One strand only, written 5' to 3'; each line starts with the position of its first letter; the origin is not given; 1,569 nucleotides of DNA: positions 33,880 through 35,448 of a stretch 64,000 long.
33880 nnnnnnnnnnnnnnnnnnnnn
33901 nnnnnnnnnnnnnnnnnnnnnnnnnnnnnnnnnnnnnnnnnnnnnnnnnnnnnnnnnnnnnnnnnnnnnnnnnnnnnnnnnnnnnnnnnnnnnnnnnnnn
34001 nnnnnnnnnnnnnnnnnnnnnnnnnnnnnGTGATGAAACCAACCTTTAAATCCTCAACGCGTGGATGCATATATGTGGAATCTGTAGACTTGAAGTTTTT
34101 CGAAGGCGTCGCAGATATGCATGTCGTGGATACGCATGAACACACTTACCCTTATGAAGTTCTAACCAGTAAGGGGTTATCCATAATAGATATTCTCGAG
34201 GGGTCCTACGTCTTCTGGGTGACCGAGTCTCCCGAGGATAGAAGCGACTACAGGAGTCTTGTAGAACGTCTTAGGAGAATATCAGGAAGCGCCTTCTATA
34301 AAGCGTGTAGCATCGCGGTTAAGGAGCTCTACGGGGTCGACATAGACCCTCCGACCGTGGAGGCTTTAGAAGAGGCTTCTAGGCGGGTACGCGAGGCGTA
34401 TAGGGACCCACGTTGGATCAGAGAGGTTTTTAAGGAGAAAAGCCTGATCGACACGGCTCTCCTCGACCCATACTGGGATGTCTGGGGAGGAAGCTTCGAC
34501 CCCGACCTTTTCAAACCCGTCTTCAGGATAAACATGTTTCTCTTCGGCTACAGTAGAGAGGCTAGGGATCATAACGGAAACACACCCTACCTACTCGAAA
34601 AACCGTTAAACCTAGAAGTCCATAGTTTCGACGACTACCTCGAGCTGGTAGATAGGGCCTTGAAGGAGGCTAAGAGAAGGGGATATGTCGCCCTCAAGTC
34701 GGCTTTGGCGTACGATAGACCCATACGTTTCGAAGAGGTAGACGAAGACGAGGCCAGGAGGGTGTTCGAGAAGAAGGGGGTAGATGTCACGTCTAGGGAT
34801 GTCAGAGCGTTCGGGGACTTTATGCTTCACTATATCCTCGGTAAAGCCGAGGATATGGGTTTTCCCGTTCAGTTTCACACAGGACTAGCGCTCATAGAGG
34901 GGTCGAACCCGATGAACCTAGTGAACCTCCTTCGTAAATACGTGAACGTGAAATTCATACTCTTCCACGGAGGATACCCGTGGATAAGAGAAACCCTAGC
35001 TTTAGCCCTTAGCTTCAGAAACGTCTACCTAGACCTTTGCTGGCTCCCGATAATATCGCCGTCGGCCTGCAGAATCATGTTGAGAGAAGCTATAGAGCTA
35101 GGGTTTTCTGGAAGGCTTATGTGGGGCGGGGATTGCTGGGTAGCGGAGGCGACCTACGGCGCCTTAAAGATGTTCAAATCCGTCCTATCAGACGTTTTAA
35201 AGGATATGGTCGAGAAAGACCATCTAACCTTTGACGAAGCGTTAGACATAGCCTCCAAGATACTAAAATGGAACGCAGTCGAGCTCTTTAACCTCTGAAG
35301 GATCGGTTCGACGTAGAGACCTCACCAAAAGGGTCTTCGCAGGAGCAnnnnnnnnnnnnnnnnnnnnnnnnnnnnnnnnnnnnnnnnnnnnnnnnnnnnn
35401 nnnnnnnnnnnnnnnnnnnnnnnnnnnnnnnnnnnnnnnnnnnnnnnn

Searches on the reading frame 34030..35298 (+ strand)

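Call 10: search_protein_families(library=pfam, proteins=[window:34030-35298:+], max_evalue=0.001)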
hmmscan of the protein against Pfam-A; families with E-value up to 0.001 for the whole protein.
window:34030-35298:+ (422 aa): 2 families
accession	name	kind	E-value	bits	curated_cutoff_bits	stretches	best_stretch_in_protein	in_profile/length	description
PF04909.20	Amidohydro_2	-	4e-19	69.9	26.4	1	234-375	91-253/289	Amidohydrolase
PF02614.20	UxaC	-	2.3e-05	23.8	25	0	189-285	203-298/464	Glucuronate isomerase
